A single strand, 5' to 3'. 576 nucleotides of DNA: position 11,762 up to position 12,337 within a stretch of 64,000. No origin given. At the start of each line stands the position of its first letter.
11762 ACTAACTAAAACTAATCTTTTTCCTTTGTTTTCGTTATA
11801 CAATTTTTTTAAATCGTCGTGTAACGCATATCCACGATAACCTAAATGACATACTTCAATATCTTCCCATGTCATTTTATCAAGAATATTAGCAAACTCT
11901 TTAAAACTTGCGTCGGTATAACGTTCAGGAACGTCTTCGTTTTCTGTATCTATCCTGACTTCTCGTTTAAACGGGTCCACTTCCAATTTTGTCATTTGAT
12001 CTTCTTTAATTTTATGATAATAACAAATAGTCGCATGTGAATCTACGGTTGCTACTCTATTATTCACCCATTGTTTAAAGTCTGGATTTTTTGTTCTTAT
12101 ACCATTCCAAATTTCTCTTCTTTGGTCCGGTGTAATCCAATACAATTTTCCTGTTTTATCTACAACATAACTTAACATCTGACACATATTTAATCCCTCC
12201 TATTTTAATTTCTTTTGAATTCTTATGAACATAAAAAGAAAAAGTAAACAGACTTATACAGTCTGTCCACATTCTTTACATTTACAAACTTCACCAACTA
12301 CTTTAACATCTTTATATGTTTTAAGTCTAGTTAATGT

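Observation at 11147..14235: Novel paralog family beginning MCQ with conserved N-terminal module, interleaved with an acylphosphatase-like gene and zinc ribbons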

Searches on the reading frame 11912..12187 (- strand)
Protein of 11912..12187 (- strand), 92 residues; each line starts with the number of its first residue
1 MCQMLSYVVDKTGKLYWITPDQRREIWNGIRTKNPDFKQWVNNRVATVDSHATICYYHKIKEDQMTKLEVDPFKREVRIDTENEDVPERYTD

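Call 8: find_homologous_proteins(query=A1, max_evalue=0.01)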
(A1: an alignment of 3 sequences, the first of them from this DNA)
Query A1 (3 sequences) (92 aa, profile of the alignment): 1 proteins with E <= 0.01 among 9 candidates.
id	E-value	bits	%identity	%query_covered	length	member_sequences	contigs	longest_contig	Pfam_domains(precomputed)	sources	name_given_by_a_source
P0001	1.6e-35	139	-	-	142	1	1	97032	-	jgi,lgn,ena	-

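Call 10: find_encoding_contigs(protein=P0001, flank=10000, max_places=6)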
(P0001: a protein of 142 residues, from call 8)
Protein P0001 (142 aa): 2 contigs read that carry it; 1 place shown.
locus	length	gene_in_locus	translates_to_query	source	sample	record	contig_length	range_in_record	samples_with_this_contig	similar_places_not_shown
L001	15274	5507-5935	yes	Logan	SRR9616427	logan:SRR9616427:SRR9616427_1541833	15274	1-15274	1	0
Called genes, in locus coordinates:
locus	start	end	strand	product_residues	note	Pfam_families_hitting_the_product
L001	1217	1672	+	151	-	-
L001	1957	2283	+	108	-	-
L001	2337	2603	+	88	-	-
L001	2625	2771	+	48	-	-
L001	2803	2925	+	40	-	-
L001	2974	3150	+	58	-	-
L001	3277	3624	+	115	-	-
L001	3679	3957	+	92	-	-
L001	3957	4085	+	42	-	-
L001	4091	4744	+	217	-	-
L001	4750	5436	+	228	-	PF00708:Acylphosphatase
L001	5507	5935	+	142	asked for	-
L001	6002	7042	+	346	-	-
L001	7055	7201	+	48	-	-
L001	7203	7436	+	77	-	PF13824:zf-Mss51 (weak)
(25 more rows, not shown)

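Call 11: find_related_loci(query=A1, collection=viral_contigs, flank=10000)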
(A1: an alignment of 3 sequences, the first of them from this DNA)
Query A1 (92 aa) in viral_contigs; peptide patterns used: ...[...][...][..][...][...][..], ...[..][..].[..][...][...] (x = any residue, [..] = any of these).
5 stretches matched a pattern, but none encodes a relative of the query by tblastn (E <= 1e-3).

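Call 20: search_solved_structures(query=A2, max_evalue=10)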
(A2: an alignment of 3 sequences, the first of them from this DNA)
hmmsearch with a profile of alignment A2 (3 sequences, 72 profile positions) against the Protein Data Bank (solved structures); distinct sequences matched with E-value up to 10: 6.
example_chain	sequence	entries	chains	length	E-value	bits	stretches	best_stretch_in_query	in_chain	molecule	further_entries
8azw_r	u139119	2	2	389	0.26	14.5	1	5-53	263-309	uL3 (60S ribosomal protein L3)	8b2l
9vtg_LC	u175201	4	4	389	0.75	13.1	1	5-53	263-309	60S ribosomal protein L3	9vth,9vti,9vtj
8yvo_C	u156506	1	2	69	0.81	13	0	12-24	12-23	Toxin A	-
1nko_A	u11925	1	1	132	1.1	12.5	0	35-71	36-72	Sialic acid binding Ig-like lectin 7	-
5knw_A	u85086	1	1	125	1.1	12.5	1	32-66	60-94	La-related protein 7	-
1fyh_A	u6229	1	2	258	7.9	9.8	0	41-69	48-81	Interferon gamma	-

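Call 22: search_protein_representatives(alignment_id=A2)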
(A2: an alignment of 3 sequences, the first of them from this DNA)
Query: 3 sequences, 72 profile positions. Proteins with E-value up to 0.001 (for the whole library): 240; up to 1e-10: 12; up to 1e-30: 1. The best 150 are listed.
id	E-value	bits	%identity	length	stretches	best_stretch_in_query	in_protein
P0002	1.2e-34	134.2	-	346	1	1-72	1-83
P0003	4.1e-26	106.9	-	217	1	1-72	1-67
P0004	5.7e-20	87.2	-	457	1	1-71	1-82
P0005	3.3e-14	68.7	-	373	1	1-72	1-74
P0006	5.5e-13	64.8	-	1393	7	5-55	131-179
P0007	8.4e-12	61.0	-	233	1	1-64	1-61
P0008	1.0e-11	60.8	-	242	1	1-69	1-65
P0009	1.2e-11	60.6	-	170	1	1-70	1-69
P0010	1.3e-11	60.4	-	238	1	1-70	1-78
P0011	2.8e-11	59.4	-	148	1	1-64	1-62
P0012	3.1e-11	59.2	-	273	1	1-70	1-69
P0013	3.2e-11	59.1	-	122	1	1-70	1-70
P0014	2.5e-10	56.3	-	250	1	1-70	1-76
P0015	3.5e-10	55.9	-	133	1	1-70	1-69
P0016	5.6e-10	55.2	-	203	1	1-70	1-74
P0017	6.0e-10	55.1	-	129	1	1-64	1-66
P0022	1.1e-09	54.2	-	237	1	1-65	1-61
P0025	3.0e-09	52.8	-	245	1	1-70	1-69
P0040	1.5e-08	50.6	-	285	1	1-70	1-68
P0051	4.1e-08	49.2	-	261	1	1-70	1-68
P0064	8.6e-08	48.2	-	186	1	1-70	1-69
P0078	2.3e-07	46.8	-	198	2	1-70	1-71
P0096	8.1e-07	45.0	-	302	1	1-60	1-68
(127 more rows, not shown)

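Call 25: search_protein_families(library=pfam, proteins=[P0078, P0014, P0025, P0051, P0004, P0005, P0022, P0012, P0096, P0040], max_evalue=0.1)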
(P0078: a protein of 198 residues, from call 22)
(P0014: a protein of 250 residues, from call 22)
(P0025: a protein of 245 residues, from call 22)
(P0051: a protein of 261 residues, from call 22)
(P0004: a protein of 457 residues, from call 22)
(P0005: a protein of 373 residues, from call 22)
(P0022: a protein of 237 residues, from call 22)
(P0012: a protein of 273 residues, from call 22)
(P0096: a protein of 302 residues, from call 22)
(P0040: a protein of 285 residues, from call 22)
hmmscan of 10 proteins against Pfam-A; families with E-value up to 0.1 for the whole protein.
P0078 (198 aa): 2 families
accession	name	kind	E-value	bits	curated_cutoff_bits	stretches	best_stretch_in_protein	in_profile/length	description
PF07751.16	Abi_2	-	0.024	15.4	25.6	1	14-66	36-83/184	Abi-like protein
PF09426.16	Nyv1_longin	-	0.032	14.7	25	1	75-129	26-78/137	Vacuolar R-SNARE Nyv1, longin domain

P0014 (250 aa): 0 families

P0025 (245 aa): 0 families

P0051 (261 aa): 0 families

P0004 (457 aa): 0 families

P0005 (373 aa): 3 families
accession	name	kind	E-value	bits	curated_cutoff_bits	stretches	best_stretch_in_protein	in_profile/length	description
PF13475.11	DUF4116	-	2.3e-28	97.9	24.9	4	314-357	2-46/49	Domain of unknown function (DUF4116)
PF23073.1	DUF7045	-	0.035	14.7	27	0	308-348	42-82/100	Domain of unknown function (DUF7045)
PF04029.19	2-ph_phosp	-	0.042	13.4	26.4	1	131-187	82-138/226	2-phosphosulpholactate phosphatase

P0022 (237 aa): 0 families

P0012 (273 aa): 0 families

P0096 (302 aa): 1 family
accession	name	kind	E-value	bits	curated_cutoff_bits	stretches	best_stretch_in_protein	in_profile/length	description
PF21480.2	PlyCA_N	-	0.013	15.8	27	0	154-207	17-70/187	PlyCA, N-terminal domain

P0040 (285 aa): 2 families
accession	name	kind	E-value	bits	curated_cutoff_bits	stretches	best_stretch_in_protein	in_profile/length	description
PF22011.2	DUF6931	-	0.014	15.9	27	1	101-221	16-127/145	Family of unknown function (DUF6931)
PF10433.15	Beta-prop_RSE1_1st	-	0.03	13.8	26.9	1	7-40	276-309/351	RSE1/DDB1/CPSF1 first beta-propeller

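Call 29: search_protein_families(library=pfam, alignment_id=A3, max_evalue=0.001)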
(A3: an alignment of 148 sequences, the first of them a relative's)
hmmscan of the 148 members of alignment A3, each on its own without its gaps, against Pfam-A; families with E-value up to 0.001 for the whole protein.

A. member 1, P0002 (346 aa): 0 families

B. families by the number of members that match (of 148 scanned): 19 families
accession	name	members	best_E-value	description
PF13475.11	DUF4116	11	3e-30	Domain of unknown function (DUF4116)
PF00560.39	LRR_1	2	5.4e-08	Leucine Rich Repeat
PF08774.17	VRR_NUC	1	2.5e-10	VRR-NUC domain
PF01469.24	Pentapeptide_2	1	3.3e-10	Pentapeptide repeats (8 copies)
PF13637.12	Ank_4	1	4.7e-09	Ankyrin repeats (many copies)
PF12796.13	Ank_2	1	2.2e-08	Ankyrin repeats (3 copies)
PF00805.28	Pentapeptide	1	2.7e-07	Pentapeptide repeats (8 copies)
PF00023.36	Ank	1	6.3e-07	Ankyrin repeat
PF21805.3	Imm5_like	1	1.9e-06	Imm-5 like putative immunity protein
PF20530.3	DUF6745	1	1.9e-05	Domain of unknown function (DUF6745)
PF13857.12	Ank_5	1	2.6e-05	Ankyrin repeats (many copies)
PF14326.11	DUF4384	1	3.4e-05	Domain of unknown function (DUF4384)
PF04909.20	Amidohydro_2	1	5.7e-05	Amidohydrolase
PF13606.12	Ank_3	1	5.7e-05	Ankyrin repeat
PF14423.12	Imm5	1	6.2e-05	Immunity protein Imm5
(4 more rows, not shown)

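Call 30: find_homologous_proteins(query=A3, max_evalue=0.00001)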
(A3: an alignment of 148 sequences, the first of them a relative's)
Query A3 (148 sequences) (346 aa, profile of the alignment): 4 proteins with E <= 0.00001 among 5533 candidates.
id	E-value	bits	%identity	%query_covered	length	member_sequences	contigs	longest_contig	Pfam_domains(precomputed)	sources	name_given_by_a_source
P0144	3.4e-56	209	30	19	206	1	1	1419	-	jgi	jgi:hypothetical protein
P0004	7.8e-20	90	42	100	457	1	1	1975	-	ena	-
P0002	5.8e-19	87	100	100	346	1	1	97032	-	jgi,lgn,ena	-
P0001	6.8e-10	58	-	-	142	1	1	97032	-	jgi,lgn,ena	-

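Call 36: find_related_loci(query=A5, collection=genome_contigs, flank=6000)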
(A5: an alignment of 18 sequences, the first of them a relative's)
Query A5 (198 aa) in genome_contigs; peptide patterns used: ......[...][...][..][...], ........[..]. (x = any residue, [..] = any of these).
50 stretches matched a pattern; 12 encode a relative of the query (tblastn E <= 1e-3); 12 distinct loci.
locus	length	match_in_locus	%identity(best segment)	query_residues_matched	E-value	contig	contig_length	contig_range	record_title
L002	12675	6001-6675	55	1-187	3e-71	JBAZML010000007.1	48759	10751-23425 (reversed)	MAG: Candidatus Shapirobacteria bacterium isolate SO_2017_LW4_41 scaffold_1781_c1_LW137-91_2017, whole genome shotgun se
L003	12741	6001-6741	48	1-187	3e-65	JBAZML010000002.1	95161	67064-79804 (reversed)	MAG: Candidatus Shapirobacteria bacterium isolate SO_2017_LW4_41 scaffold_717_c1_LW137-91_2017, whole genome shotgun seq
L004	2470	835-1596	45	1-189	7e-61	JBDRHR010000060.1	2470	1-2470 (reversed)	MAG: Nitrospirota bacterium isolate MEGAHIT-group-1.534 k141_9849278, whole genome shotgun sequence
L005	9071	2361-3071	47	1-189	2e-60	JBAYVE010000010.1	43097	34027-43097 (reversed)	MAG: Patescibacteria group bacterium isolate SO_2016_LW3_52 scaffold01306_LW162_2016, whole genome shotgun sequence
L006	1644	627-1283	45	1-188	5e-58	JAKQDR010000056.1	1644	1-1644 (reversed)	MAG: bacterium isolate USDE_maxbin.060 k141_1013589, whole genome shotgun sequence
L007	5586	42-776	42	1-197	2e-53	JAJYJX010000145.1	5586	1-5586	MAG: bacterium isolate DBS2-1.bin173 NODE_29920_length_5586_cov_1.280454, whole genome shotgun sequence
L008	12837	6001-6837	39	1-195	2e-50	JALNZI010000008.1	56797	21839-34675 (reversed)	MAG: Candidatus Omnitrophota bacterium isolate SO_2017_LW1 bin 10 NODE_282_length_56797_cov_2.304906_LW64-88_2017, whole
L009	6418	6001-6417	63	1-138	6e-50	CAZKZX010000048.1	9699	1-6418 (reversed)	MAG TPA_asm: uncultured Methanomicrobia archaeon isolate binchicken_co91_391 genome assembly, contig: NODE_9156_length_9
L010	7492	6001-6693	47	1-188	1e-49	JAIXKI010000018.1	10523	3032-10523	MAG: Chitinophagales bacterium isolate UW1SPNA008 one-stage_bin008_NODE_4101, whole genome shotgun sequence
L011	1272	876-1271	53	1-134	2e-43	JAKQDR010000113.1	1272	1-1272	MAG: bacterium isolate USDE_maxbin.060 k141_1779777, whole genome shotgun sequence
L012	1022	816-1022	48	1-72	7e-15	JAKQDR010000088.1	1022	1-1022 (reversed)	MAG: bacterium isolate USDE_maxbin.060 k141_275515, whole genome shotgun sequence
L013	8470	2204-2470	38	1-93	2e-13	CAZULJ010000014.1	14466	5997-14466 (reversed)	MAG TPA_asm: uncultured Candidatus Saccharibacteria bacterium isolate binchicken_co27_145 genome assembly, contig: NODE_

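Call 37: find_related_loci(query=A5, collection=viral_contigs, flank=6000)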
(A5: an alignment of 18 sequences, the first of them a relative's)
Query A5 (198 aa) in viral_contigs; peptide patterns used: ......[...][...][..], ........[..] (x = any residue, [..] = any of these).
226 stretches matched a pattern; 124 encode a relative of the query (tblastn E <= 1e-3); the best 80 are kept; 79 distinct loci.
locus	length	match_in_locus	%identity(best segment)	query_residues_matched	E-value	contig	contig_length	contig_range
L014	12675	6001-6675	55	1-187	3e-70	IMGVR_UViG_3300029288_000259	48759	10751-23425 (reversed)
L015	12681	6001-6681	55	1-195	2e-70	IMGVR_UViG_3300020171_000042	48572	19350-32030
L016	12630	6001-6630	58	1-187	5e-68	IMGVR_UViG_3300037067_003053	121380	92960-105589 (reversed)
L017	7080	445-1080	55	1-194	6e-68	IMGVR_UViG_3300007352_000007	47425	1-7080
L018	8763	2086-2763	53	1-196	1e-66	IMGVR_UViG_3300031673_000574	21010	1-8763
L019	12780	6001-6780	48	1-196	9e-67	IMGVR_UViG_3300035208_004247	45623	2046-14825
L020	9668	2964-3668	51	1-198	3e-66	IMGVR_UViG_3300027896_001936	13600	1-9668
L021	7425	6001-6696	50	1-196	3e-63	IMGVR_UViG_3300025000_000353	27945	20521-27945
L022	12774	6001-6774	47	1-188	9e-63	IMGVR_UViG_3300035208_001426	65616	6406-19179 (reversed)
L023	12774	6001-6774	47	1-188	9e-63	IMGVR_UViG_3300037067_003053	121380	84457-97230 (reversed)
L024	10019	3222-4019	46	1-194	4e-61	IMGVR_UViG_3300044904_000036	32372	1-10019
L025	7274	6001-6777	46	1-193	2e-60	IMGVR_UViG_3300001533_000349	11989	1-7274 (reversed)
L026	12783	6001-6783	41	1-188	1e-59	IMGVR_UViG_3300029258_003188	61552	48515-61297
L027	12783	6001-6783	41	1-188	1e-59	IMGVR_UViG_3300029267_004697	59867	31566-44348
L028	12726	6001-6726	50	1-187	1e-59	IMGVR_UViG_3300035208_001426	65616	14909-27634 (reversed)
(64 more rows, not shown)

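Call 43: predict_structure(alignment_id=A3)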
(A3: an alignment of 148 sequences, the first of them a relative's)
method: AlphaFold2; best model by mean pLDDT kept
length: 346 residues; sequences in the alignment: 148
mean_pLDDT: 58.6   pTM: 0.46
mean pLDDT of the five models: 58.6, 58.1, 57.0, 56.7, 54.6
residues with pLDDT >= 90: 42; 70-90: 86; 50-70: 69; < 50: 149
segments of 3 or more residues with pLDDT < 50: 141-152, 175-286, 325-346
pLDDT, mean of each block of 10 residues (from residue 1): 83 93 91 87 76 95 92 83 68 82 86 65 74 76 36 60 64 49 42 41 33 30 27 40 31 27 25 29 49 64 58 70 48 34 30
secondary structure, 60 per line:
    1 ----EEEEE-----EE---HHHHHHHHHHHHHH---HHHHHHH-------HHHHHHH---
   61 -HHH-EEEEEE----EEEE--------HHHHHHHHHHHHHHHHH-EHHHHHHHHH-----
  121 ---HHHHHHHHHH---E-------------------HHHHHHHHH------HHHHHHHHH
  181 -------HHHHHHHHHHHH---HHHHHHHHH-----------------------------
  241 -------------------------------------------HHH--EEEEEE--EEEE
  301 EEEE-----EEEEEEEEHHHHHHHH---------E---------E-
elements in order: E5-9 H20-33 H37-43 H51-57 E66-71 E76-79 H88-104 H107-115 H124-133 H157-165 H172-180 H188-199 H203-211 E289-294 E297-304 E310-317 H318-325

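Call 52: search_protein_families(library=phrogs, alignment_id=A4, max_evalue=0.001)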
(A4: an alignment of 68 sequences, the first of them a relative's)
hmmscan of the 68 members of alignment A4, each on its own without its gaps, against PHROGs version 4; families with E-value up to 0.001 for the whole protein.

A. member 1, P0078 (198 aa): 0 families

B. families by the number of members that match (of 68 scanned): 37 families (the first 25 are shown)
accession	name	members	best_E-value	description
phrog_8332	-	4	1.5e-08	-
phrog_5925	-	3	3.5e-20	-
phrog_17056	-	3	2e-19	-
phrog_18326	-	3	1.4e-07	-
phrog_25923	-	3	1.7e-05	-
phrog_31839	-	2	1.9e-14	-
phrog_35305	-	2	4.3e-05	-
phrog_22557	-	2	0.00015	-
phrog_824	-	1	3.6e-26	-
phrog_11581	-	1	3.1e-18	-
phrog_5702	-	1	5.6e-16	Holliday junction resolvase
phrog_5668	-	1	1.4e-12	tail fiber protein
phrog_2363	-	1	1.3e-10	-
phrog_1980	-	1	2.3e-09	tail fiber protein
phrog_8215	-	1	3.2e-09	baseplate wedge initiator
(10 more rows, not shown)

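Call 56: fold_search(model_id=the predicted structure, library=viral)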
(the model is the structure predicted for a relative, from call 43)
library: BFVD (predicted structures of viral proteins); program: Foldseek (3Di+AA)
matches with E <= 10: 73; with E <= 0.001: 0
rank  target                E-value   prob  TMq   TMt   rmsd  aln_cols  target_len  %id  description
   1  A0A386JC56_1          3.2e-01  0.02  0.08  0.04  28.9       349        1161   13  Genome polyprotein (Fragment) [Marine RNA virus BC-6]
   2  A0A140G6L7            9.1e-01  0.02  0.10  0.13  32.3       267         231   10  Minor tail protein [Arthrobacter phage Kitkat]
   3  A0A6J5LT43            1.4e+00  0.03  0.07  0.03  23.0       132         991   17  Concanavalin A-like lectin/glucanases superfamily [uncultured Caudovirales phage]
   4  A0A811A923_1          1.4e+00  0.02  0.11  0.06  26.6       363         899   12  (no name in the UniProt tables at hand)
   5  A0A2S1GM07            1.6e+00  0.01  0.08  0.06  34.1       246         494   17  Tail fiber protein [Erwinia phage Cronus]
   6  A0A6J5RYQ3            1.7e+00  0.01  0.09  0.06  26.5       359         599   11  Uncharacterized protein [uncultured Caudovirales phage]
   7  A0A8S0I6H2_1          2.0e+00  0.02  0.06  0.03  31.7       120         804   18  (no name in the UniProt tables at hand)
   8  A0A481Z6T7            2.5e+00  0.01  0.07  0.11  24.8       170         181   17  Uncharacterized protein [Pithovirus LCPAC103]
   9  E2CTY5                2.5e+00  0.01  0.10  0.08  27.6       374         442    9  ORF40L [Turbot reddish body iridovirus]
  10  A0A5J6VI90            2.6e+00  0.02  0.10  0.08  21.5       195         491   13  Uncharacterized protein [Megaviridae environmental sample]
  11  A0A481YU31            3.2e+00  0.01  0.11  0.09  20.3       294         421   10  Uncharacterized protein [Marseillevirus LCMAC102]
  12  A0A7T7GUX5            3.3e+00  0.02  0.11  0.15  33.1       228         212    9  C3H1-type domain-containing protein [Jimsystermes virus]
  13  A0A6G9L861            3.3e+00  0.01  0.09  0.12  37.2       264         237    9  Uncharacterized protein [Bacillus phage vB_BcM_Sam46]
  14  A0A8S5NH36            3.3e+00  0.01  0.07  0.08  22.8       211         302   11  Uncharacterized protein [Siphoviridae sp. ctLmu1]
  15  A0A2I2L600            3.5e+00  0.02  0.07  0.07  18.8       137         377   12  Uncharacterized protein [Orpheovirus IHUMI-LCC2]
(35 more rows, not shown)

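Call 58: list_cluster_members(proteins=[P0078, P0014, P0025, P0051, P0012, P0005, P0022, P0008, P0007, P0064])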
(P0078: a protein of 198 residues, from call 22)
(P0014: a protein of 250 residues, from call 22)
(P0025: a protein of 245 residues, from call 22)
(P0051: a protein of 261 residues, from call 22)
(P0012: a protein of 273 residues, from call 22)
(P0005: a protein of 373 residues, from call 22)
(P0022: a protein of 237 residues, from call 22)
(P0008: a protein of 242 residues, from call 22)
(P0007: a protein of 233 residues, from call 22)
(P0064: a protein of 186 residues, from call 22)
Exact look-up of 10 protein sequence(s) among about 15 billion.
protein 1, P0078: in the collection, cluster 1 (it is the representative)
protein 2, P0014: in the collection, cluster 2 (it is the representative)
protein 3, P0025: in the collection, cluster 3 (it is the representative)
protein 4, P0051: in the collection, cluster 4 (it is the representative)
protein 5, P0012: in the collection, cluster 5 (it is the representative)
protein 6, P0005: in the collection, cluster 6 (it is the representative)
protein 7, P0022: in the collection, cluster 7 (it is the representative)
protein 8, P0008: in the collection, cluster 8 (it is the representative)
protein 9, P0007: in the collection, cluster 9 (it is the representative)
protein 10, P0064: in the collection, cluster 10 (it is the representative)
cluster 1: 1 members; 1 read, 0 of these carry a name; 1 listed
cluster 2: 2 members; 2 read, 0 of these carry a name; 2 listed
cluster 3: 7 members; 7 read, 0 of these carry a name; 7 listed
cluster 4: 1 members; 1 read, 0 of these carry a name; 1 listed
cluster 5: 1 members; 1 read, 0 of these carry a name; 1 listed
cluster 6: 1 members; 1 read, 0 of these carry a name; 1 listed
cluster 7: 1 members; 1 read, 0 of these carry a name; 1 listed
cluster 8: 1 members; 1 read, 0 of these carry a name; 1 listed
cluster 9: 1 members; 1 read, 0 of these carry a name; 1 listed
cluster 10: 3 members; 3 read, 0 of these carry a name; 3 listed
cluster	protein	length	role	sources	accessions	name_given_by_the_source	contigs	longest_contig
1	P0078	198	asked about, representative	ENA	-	-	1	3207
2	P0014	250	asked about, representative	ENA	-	-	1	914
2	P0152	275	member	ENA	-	-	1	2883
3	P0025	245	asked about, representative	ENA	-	-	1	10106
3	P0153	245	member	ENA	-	-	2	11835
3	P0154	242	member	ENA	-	-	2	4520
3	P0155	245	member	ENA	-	-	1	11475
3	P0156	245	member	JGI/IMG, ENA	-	-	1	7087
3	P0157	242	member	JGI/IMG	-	-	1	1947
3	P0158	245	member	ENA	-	-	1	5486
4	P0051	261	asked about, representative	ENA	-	-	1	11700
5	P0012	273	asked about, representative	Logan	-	-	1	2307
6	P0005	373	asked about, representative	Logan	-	-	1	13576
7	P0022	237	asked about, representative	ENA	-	-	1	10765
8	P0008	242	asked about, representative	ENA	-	-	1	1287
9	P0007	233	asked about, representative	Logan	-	-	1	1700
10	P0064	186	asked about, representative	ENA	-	-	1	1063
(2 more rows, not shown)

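Call 60: find_encoding_contigs(protein=P0017, flank=10000, max_places=4)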
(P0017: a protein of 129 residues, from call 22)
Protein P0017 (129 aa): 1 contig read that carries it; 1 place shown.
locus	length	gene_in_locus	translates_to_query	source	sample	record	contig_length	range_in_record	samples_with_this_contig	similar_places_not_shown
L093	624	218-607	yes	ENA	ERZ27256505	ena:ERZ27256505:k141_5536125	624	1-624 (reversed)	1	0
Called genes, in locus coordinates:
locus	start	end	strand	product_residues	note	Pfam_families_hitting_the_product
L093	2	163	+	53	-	?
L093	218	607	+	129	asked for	-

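Call 61: find_encoding_contigs(protein=P0005, flank=10000, max_places=4)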
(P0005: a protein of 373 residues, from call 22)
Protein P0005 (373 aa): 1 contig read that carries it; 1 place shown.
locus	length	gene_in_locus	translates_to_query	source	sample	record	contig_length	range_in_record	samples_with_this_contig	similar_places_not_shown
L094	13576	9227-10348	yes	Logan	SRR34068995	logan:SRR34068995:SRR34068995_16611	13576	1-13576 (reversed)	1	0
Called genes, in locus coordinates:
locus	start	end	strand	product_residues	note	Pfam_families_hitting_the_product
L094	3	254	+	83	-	?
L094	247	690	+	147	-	-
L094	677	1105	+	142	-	-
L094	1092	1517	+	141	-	-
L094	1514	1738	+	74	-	-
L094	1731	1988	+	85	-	PF00550:PP-binding (weak)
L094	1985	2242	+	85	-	-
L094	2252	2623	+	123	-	-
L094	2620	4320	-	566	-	PF04851:ResIII, PF00176:SNF2-rel_dom, PF00271:Helicase_C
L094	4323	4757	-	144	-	-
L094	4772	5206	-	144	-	-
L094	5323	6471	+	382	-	PF20030:bpMoxR, PF00004:AAA (faint), PF07728:AAA_5, PF17868:AAA_lid_8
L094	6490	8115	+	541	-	PF13519:VWA_2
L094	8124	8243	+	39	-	-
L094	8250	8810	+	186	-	-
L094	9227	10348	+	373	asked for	PF13475:DUF4116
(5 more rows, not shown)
